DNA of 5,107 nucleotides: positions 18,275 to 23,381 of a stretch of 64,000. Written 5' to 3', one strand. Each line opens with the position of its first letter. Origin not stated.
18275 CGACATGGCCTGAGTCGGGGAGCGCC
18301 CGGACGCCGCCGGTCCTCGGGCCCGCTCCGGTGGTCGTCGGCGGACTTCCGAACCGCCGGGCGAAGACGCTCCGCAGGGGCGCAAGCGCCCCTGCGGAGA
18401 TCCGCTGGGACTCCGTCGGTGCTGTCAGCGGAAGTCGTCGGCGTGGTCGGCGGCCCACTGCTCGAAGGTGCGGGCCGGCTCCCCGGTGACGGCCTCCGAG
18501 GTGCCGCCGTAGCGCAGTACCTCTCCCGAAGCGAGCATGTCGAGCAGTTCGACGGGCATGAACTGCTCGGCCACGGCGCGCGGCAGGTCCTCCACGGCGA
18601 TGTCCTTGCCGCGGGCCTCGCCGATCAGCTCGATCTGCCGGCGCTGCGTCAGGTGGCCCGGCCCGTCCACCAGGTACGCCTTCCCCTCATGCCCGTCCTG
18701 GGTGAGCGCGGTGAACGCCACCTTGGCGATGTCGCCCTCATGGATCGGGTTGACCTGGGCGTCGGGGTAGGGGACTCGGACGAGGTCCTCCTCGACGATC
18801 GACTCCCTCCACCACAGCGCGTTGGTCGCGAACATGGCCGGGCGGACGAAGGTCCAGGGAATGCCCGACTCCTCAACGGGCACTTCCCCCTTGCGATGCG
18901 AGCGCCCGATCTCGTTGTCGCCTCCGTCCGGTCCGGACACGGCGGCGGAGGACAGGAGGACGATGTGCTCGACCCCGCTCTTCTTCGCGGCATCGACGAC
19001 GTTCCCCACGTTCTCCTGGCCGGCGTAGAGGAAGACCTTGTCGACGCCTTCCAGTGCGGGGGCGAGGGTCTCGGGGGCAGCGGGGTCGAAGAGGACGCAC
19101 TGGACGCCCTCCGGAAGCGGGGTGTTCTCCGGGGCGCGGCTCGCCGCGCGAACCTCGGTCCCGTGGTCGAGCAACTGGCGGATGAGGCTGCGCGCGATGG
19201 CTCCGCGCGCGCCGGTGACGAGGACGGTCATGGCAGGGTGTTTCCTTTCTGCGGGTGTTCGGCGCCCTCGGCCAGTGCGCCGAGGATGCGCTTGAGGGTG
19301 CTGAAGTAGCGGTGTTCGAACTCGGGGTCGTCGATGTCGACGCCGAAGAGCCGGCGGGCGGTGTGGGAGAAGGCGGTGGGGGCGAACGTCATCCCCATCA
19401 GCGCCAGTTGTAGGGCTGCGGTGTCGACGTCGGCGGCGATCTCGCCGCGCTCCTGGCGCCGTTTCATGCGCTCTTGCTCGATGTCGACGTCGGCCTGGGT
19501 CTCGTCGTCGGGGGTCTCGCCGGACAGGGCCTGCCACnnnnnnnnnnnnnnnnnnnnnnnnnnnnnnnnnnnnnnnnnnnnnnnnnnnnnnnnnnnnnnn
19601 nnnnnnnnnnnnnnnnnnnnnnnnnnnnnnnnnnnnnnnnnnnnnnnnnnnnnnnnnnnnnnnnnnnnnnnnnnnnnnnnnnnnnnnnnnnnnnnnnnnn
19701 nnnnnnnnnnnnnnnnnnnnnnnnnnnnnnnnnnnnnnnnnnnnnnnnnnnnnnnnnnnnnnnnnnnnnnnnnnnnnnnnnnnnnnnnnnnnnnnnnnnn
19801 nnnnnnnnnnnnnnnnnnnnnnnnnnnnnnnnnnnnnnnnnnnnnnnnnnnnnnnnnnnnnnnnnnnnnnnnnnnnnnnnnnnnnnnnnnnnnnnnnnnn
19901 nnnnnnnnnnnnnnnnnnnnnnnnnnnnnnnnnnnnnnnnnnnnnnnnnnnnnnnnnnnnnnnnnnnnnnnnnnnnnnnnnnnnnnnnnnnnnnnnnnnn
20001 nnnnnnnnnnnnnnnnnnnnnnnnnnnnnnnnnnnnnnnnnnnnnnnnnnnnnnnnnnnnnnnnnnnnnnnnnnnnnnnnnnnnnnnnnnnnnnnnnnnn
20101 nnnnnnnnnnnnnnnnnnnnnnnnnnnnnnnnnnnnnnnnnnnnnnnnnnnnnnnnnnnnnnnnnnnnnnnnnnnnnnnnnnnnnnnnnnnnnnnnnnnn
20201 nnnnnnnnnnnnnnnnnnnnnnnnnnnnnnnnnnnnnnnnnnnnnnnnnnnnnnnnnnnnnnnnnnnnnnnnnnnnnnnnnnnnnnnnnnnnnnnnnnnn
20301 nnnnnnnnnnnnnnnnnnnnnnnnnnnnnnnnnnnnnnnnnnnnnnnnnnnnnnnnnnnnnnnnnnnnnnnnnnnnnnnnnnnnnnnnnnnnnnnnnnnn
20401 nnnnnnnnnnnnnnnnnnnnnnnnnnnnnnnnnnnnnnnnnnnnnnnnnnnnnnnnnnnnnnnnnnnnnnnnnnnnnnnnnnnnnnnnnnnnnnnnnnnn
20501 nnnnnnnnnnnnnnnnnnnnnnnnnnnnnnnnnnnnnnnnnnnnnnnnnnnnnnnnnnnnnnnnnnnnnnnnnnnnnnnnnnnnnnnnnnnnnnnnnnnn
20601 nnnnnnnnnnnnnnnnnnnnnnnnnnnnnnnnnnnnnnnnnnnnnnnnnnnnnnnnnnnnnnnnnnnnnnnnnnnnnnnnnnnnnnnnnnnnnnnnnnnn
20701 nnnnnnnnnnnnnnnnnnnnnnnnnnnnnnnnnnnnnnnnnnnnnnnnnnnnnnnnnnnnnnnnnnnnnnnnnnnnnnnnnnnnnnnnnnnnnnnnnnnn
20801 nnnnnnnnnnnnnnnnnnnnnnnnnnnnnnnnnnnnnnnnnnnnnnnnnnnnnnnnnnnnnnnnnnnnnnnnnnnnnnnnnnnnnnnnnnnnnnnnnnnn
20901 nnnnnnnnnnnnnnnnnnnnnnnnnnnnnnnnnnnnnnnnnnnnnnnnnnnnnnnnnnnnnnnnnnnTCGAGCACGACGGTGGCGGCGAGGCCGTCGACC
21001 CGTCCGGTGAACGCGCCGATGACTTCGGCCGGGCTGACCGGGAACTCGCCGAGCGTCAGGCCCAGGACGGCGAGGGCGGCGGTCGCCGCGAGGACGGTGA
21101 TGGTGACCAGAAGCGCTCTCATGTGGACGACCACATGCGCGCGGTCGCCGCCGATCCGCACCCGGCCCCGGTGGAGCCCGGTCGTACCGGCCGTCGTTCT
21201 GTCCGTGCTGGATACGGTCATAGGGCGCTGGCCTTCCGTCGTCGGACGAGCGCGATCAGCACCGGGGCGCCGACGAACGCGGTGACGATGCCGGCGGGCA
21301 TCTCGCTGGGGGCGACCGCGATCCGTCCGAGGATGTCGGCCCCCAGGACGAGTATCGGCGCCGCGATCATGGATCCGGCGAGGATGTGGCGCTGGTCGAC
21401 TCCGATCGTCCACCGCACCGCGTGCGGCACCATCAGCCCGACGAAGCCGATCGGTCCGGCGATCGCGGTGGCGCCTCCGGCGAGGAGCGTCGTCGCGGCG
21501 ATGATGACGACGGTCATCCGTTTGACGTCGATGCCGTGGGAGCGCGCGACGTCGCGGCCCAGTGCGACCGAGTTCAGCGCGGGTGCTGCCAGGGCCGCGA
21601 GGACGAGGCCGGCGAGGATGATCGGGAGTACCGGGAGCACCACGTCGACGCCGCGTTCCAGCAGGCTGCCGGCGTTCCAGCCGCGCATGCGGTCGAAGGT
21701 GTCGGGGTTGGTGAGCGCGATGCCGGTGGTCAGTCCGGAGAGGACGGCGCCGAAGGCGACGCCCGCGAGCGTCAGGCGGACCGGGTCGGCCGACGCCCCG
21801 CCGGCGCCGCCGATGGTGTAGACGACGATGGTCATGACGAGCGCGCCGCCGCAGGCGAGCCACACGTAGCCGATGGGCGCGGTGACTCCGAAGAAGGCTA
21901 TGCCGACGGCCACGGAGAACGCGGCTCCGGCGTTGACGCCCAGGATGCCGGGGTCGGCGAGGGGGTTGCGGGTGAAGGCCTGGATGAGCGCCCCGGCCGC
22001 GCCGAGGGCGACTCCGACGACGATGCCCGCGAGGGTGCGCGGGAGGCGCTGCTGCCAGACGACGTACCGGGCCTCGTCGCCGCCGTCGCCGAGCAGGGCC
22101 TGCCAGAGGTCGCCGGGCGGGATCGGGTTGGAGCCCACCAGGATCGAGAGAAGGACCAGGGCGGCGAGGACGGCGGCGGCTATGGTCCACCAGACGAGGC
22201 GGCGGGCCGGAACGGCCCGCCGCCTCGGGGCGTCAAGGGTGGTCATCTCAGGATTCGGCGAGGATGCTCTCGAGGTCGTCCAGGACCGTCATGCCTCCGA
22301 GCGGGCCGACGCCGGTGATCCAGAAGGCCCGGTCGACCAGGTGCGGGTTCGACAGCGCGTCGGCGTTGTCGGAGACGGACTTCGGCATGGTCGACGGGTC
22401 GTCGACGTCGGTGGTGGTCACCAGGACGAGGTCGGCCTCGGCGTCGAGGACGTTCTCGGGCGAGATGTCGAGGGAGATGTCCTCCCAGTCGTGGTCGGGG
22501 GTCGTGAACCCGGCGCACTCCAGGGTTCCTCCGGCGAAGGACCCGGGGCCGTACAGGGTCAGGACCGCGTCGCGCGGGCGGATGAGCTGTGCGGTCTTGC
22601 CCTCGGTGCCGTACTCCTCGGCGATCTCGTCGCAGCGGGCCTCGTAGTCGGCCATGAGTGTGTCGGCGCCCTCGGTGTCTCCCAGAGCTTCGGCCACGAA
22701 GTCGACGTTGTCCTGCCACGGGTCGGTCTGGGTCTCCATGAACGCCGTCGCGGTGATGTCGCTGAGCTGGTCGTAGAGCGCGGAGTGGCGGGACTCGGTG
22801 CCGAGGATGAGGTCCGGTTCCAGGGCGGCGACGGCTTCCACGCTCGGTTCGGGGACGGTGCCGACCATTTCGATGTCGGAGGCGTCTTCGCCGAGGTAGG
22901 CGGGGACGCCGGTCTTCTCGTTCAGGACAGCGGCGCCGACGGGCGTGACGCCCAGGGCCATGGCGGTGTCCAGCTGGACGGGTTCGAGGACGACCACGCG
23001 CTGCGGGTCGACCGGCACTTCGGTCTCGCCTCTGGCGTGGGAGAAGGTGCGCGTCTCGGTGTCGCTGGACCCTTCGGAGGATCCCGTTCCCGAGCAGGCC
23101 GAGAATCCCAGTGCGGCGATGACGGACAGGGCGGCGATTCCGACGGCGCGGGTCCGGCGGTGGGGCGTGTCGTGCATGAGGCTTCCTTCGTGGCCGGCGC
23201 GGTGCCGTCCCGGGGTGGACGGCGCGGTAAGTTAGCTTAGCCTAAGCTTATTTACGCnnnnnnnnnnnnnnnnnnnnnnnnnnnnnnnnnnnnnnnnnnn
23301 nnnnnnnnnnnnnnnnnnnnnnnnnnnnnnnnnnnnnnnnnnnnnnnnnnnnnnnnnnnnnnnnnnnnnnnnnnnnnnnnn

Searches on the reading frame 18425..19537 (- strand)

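Call 65: search_protein_families(library=pfam, proteins=[window:18425-19537:-], max_evalue=0.1)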
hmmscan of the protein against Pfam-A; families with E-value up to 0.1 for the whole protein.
window:18425-19537:- (370 aa): 9 families
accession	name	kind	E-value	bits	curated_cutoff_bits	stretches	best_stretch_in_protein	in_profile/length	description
PF13460.12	NAD_binding_10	-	7.1e-23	81.9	27.2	1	109-280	1-183/184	NAD(P)H-binding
PF05368.20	NmrA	-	2.6e-15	57.2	27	1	104-336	4-261/298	NmrA-like family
PF01370.27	Epimerase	-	5.9e-09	36.1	20.9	1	105-178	1-78/240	NAD dependent epimerase/dehydratase family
PF01073.25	3Beta_HSD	-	2.5e-05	23.9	22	1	106-216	1-135/280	3-beta hydroxysteroid dehydrogenase/isomerase family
PF04321.23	RmlD_sub_bind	-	0.0045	16.5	27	1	103-149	1-47/287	RmlD substrate binding domain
PF01118.30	Semialdhyde_dh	-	0.036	14.9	26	0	105-198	2-99/121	Semialdehyde dehydrogenase, NAD binding domain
PF08659.16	KR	-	0.045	14.1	22.6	0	104-129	2-28/180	KR domain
PF02719.21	Polysacc_synt_2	-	0.064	12.9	20.2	0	105-125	1-21/293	Polysaccharide biosynthesis protein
PF03807.23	F420_oxidored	-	0.075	14.1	21.6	0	112-185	8-80/94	NADP oxidoreductase coenzyme F420-dependent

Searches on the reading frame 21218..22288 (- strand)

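Call 33: search_protein_families(library=pfam, proteins=[window:21218-22288:-], max_evalue=0.001)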
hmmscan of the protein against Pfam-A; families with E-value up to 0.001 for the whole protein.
window:21218-22288:- (356 aa): 1 family
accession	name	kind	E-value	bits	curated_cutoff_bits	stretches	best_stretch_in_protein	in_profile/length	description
PF01032.23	FecCD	-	1.6e-89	300.5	26.5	1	41-350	2-311/311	FecCD transport family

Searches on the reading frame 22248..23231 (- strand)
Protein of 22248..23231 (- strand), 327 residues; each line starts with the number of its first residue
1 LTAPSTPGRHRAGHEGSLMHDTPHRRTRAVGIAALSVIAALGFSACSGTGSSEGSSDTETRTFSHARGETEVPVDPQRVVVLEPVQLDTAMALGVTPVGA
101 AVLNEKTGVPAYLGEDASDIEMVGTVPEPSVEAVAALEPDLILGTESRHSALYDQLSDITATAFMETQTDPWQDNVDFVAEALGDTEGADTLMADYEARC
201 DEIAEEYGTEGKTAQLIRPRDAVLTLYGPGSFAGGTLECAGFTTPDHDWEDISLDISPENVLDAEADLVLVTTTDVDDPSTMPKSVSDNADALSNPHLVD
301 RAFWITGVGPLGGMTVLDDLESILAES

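Call 33: search_protein_families(library=pfam, proteins=[window:22248-23231:-], max_evalue=0.001)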
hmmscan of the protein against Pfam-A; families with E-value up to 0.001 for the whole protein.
window:22248-23231:- (327 aa): 1 family
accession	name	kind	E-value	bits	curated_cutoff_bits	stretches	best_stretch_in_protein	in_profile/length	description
PF01497.23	Peripla_BP_2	-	1.5e-19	70.8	27.5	1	79-286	1-211/235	Periplasmic binding protein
